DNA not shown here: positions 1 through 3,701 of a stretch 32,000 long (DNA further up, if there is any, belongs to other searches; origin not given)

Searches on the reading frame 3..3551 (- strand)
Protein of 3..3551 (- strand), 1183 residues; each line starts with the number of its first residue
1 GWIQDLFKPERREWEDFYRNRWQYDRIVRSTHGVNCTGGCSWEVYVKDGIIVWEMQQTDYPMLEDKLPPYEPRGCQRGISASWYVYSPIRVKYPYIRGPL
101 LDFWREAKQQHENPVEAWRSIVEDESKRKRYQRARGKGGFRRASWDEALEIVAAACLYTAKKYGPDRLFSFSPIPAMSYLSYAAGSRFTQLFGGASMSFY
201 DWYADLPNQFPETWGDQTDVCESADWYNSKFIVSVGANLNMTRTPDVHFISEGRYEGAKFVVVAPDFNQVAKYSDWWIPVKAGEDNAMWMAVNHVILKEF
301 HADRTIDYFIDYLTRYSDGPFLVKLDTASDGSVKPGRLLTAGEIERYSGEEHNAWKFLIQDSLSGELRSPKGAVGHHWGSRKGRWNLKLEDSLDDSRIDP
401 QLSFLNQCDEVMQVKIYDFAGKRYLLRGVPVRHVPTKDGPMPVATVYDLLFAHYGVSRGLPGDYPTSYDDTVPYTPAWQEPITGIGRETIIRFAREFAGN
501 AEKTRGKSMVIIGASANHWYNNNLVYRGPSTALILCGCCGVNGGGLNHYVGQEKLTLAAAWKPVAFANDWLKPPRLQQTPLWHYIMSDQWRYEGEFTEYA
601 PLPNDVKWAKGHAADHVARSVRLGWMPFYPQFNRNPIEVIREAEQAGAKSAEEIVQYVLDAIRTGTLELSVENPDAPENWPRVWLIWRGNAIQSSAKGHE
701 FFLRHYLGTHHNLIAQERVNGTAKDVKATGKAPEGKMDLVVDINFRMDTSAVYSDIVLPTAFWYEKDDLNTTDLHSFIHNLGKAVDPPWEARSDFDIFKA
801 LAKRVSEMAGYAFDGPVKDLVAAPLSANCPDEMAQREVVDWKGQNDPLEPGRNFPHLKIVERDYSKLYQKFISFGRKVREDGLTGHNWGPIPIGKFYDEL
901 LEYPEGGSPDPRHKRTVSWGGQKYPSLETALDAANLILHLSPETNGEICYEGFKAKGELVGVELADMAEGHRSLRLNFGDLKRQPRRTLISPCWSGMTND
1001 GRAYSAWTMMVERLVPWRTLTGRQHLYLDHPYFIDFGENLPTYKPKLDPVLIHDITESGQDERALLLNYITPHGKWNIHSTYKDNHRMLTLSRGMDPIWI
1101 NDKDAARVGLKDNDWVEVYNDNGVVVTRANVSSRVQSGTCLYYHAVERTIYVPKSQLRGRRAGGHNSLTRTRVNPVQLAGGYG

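Call 59: search_protein_families(library=ncbifam, proteins=[window:3-3551:-], max_evalue=0.00001)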
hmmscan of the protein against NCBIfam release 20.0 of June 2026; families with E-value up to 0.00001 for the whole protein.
window:3-3551:- (1183 aa): 19 families
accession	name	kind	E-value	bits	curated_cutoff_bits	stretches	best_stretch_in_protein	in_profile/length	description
TIGR01580.1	narG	equivalog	0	1405.7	1084.15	1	10-1182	27-1202/1235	nitrate reductase subunit alpha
TIGR03479.1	DMSO_red_II_alp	subfamily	3.6e-173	578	984.75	5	134-390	130-362/913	molybdopterin-dependent oxidoreductase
NF042978.1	EthbenzDh_ebdA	equivalog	2.7e-60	204.2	2000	4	134-328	152-340/977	ethylbenzene dehydrogenase subunit alpha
TIGR02166.1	dmsA_ynfE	subfamily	3.7e-56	190.6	777.7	4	134-305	114-293/794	DMSO/selenate family reductase complex A subunit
TIGR01591.1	Fdh-alpha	equivalog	1.4e-34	119.3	666.25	2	126-304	51-231/672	formate dehydrogenase subunit alpha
TIGR00509.1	bisC_fam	subfamily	5.3e-34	117.6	1017.55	3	736-809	439-514/772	molybdopterin guanine dinucleotide-containing S/N-oxide reductase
NF011566.1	PRK14990.1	exception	5.9e-32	110.5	1600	2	133-305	128-313/814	dimethylsulfoxide reductase subunit A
NF041885.1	selenate_YnfE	exception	4.7e-31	107.4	1675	1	134-306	118-301/805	selenate/tellurate reductase subunit YnfE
NF041884.1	selenate_YnfF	exception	5.4e-29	100.6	1650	1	134-305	115-293/798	selenate/tellurate reductase subunit YnfF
NF012032.0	PRK15488.1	equivalog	1.2e-25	89.7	694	1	134-305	108-275/759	thiosulfate reductase PhsA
NF011682.0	PRK15102.1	equivalog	1.1e-24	86.6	909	2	736-812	497-575/829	trimethylamine-N-oxide reductase TorA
TIGR02164.1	torA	equivalog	1.1e-22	80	1465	2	736-811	493-570/824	trimethylamine-N-oxide reductase TorA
TIGR01553.1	formate-DH-alph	equivalog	3.8e-13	48.1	814.2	1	221-327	214-314/1009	formate dehydrogenase-N subunit alpha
NF041513.1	formate_DH_Act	exception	6.2e-11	40.8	1400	1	224-325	208-303/1067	formate dehydrogenase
NF047855.1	AssmNtatRedNasC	equivalog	3.1e-10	39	1100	0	137-305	86-257/708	assimilatory nitrate reductase catalytic subunit NasC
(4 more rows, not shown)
